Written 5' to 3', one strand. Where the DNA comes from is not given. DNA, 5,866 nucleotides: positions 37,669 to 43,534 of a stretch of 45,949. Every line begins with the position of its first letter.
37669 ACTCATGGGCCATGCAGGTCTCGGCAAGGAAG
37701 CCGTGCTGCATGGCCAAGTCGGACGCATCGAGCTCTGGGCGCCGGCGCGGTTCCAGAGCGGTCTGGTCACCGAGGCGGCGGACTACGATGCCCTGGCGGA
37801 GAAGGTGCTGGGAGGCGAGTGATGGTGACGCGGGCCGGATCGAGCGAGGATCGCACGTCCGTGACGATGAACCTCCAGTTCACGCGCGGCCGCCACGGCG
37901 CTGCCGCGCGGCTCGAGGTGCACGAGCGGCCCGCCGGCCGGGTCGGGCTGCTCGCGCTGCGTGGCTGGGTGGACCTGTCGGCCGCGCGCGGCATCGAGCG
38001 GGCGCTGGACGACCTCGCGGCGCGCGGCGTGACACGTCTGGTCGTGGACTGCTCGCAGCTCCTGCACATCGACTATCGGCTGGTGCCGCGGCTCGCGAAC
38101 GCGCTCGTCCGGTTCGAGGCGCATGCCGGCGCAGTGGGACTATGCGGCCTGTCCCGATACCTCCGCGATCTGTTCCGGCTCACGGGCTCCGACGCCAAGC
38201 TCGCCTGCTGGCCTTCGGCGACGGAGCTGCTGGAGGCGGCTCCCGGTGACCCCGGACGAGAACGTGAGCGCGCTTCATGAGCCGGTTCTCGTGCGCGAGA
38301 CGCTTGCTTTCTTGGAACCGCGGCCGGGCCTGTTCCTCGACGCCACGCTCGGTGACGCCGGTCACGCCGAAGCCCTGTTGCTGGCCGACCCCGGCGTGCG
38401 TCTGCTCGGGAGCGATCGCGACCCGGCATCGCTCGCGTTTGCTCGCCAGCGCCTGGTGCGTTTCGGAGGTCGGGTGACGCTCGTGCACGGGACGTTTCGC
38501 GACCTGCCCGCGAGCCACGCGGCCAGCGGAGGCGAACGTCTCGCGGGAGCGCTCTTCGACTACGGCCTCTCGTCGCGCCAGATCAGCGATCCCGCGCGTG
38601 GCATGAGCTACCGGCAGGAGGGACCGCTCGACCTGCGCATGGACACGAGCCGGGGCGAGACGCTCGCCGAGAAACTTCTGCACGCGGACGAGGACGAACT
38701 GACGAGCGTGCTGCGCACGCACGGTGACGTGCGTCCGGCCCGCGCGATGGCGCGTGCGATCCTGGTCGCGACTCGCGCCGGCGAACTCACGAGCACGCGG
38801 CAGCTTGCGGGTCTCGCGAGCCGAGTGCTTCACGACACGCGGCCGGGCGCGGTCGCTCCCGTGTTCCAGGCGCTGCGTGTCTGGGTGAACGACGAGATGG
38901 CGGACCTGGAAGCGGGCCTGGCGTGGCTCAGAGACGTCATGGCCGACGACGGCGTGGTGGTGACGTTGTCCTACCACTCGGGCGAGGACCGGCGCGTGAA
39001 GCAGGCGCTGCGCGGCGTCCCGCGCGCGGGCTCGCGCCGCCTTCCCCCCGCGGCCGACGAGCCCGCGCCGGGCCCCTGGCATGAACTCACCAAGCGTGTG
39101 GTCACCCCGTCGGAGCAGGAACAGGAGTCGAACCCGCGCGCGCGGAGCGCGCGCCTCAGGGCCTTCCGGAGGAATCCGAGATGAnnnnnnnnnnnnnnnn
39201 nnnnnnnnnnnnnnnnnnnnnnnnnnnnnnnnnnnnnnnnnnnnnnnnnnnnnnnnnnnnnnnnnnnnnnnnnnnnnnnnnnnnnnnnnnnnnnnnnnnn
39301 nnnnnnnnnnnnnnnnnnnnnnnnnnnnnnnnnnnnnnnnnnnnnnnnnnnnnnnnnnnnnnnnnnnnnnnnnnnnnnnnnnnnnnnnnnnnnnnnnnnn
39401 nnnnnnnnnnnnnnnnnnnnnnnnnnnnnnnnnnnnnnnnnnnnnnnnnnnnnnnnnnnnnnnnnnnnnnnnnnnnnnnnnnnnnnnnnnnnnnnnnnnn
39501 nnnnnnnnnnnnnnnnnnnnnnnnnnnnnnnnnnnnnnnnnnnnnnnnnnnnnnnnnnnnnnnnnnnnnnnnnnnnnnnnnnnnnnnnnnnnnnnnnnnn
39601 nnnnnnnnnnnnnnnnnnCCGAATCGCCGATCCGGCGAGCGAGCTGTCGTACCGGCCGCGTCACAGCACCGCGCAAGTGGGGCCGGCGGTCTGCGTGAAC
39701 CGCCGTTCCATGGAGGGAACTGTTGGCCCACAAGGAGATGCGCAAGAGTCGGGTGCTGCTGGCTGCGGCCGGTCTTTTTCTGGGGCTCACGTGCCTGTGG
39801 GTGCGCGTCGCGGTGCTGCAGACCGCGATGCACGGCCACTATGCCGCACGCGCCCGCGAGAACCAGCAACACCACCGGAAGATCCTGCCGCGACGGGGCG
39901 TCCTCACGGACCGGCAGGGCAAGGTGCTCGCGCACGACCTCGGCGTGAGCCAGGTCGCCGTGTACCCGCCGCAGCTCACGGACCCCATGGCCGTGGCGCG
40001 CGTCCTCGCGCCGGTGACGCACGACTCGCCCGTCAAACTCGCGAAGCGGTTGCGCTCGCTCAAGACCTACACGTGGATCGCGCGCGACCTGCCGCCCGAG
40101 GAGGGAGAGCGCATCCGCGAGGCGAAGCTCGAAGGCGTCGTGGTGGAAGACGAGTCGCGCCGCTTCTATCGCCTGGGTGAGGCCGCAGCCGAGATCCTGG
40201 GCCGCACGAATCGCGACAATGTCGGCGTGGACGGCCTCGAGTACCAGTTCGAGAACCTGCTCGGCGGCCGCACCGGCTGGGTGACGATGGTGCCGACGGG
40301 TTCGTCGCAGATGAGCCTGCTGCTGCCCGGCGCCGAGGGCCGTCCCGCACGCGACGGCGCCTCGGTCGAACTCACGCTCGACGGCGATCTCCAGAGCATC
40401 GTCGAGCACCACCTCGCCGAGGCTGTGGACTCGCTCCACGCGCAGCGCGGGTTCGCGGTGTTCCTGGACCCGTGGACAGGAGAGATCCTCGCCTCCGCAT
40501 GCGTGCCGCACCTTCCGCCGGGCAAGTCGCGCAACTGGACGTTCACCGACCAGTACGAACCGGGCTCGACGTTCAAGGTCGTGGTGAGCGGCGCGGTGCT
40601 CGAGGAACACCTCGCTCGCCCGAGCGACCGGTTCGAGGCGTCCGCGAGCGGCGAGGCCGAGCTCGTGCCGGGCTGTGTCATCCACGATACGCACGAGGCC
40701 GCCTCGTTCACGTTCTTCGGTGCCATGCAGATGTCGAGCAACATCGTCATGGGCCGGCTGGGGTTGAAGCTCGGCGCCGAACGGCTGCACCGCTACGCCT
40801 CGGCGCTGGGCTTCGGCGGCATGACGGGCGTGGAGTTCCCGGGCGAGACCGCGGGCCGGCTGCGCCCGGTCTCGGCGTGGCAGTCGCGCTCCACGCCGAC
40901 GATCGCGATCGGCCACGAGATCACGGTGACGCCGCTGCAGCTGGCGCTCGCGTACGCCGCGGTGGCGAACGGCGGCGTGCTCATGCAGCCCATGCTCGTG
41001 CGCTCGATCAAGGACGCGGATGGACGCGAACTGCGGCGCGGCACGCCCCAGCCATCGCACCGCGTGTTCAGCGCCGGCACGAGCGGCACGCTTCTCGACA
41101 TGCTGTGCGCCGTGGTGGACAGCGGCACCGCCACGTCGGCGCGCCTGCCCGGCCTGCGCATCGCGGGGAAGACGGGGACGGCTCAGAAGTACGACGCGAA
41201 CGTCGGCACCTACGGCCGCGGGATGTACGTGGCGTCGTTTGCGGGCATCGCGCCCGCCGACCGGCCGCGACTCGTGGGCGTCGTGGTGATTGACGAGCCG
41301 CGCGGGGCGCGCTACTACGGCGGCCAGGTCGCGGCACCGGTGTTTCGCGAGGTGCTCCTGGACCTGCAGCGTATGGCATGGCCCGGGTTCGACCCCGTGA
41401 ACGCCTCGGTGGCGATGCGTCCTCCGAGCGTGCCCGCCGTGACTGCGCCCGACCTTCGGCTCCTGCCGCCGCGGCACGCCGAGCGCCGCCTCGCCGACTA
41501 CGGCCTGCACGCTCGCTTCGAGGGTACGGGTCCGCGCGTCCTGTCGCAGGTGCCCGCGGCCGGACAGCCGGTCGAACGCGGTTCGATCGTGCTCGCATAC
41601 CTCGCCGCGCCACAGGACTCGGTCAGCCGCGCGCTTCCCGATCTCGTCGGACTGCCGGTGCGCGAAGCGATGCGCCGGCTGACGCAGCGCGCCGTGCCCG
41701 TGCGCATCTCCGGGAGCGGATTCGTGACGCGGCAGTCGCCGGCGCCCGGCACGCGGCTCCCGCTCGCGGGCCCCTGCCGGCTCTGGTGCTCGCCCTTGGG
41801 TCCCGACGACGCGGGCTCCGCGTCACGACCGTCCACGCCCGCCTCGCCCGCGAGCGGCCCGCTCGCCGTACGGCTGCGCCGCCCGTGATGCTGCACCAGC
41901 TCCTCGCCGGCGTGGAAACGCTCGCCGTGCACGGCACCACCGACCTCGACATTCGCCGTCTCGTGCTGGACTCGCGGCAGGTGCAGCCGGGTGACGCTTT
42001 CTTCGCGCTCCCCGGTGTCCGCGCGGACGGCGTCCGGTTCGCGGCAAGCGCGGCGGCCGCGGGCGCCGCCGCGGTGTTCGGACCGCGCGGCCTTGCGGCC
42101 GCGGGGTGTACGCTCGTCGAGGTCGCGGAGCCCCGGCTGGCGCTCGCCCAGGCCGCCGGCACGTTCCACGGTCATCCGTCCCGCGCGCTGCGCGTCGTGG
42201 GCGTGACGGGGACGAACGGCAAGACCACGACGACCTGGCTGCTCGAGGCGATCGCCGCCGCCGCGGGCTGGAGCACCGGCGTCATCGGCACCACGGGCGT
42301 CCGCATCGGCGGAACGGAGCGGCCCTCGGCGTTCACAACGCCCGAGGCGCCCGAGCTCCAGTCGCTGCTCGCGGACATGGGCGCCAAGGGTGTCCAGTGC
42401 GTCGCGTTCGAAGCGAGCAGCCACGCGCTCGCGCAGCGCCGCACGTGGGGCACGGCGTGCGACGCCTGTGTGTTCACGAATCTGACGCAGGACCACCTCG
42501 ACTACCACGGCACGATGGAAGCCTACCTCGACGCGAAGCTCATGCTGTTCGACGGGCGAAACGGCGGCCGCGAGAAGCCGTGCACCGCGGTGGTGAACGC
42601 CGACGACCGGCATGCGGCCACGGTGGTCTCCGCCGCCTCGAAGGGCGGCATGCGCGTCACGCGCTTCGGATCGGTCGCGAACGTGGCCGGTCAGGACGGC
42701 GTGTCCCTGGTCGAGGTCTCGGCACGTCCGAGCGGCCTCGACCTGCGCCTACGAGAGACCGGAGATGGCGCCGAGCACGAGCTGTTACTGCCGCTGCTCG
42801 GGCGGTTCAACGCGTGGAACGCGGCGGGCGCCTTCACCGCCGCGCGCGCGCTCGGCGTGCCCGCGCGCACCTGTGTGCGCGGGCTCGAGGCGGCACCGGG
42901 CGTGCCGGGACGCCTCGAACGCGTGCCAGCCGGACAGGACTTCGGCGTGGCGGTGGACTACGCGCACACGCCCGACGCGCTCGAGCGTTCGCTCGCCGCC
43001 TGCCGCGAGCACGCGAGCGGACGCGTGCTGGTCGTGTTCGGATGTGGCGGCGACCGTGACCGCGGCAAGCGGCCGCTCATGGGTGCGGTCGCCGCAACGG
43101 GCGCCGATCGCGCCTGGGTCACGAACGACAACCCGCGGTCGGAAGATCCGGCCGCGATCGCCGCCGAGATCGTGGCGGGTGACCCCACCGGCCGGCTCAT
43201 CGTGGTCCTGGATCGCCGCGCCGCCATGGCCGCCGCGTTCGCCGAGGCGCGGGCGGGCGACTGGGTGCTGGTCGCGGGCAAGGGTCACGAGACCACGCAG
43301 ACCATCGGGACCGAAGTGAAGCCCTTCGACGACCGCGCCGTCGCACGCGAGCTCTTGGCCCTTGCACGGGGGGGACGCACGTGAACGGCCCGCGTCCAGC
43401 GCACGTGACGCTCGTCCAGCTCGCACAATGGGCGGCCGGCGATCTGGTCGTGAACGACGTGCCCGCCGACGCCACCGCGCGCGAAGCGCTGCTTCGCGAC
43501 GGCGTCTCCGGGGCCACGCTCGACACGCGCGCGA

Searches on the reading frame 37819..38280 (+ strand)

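Call 9: search_protein_families(library=pfam, proteins=[window:37819-38280:+], max_evalue=0.01)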
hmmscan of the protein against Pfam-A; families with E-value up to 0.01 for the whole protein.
window:37819-38280:+ (153 aa): 2 families
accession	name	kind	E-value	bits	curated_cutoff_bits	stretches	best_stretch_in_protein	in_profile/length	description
PF13466.11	STAS_2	-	3.6e-10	40.3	29.2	1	45-124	1-79/80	STAS domain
PF01740.26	STAS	-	2.7e-09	37.2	22.6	1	40-132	8-101/106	STAS domain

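Call 14: search_protein_families(library=ncbifam, proteins=[window:37819-38280:+], max_evalue=0.01)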
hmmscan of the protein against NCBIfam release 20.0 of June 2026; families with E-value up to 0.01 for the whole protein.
window:37819-38280:+ (153 aa): 2 families
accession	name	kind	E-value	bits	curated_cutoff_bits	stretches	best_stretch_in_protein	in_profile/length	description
TIGR00377.1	ant_ant_sig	superfamily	1.3e-07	31.5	53.45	1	35-133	6-105/108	anti-sigma factor antagonist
TIGR02886.1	spore_II_AA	equivalog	0.0084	16.1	114.75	0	45-123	12-91/106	anti-sigma F factor antagonist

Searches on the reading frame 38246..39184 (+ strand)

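Call 9: search_protein_families(library=pfam, proteins=[window:38246-39184:+], max_evalue=0.01)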
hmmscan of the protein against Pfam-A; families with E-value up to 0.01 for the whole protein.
window:38246-39184:+ (312 aa): 2 families
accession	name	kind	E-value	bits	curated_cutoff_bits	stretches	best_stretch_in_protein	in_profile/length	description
PF01795.25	Methyltransf_5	-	7.3e-71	239.6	27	1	9-309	2-308/309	MraW methylase family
PF13649.12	Methyltransf_25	-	0.0041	18.2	27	1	31-90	2-61/97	Methyltransferase domain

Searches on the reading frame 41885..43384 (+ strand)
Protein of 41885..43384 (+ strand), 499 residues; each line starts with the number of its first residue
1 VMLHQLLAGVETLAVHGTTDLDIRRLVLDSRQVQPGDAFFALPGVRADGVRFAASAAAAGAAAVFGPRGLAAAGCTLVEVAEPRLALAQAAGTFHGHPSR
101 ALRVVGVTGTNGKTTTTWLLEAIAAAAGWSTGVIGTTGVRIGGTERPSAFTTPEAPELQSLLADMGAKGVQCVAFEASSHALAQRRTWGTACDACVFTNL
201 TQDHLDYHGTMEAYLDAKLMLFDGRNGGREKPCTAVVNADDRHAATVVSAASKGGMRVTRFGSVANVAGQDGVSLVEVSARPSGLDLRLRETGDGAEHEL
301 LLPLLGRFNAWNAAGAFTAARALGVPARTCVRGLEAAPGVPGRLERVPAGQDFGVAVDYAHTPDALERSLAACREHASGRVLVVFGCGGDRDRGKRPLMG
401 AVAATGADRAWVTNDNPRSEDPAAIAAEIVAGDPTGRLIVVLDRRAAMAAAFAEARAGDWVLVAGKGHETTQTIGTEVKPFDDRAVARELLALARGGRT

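Call 9: search_protein_families(library=pfam, proteins=[window:41885-43384:+], max_evalue=0.01)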
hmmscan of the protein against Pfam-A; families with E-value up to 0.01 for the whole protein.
window:41885-43384:+ (499 aa): 3 families
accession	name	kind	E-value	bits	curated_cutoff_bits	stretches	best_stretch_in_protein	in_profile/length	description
PF08245.18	Mur_ligase_M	-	5.5e-48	164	24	1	107-320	1-200/200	Mur ligase middle domain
PF02875.26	Mur_ligase_C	-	2.8e-33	115.9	28.4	1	342-467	1-127/127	Mur ligase, glutamate ligase domain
PF01225.30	Mur_ligase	-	2.9e-08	34.4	21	1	23-70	2-54/95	Mur ligase family, catalytic domain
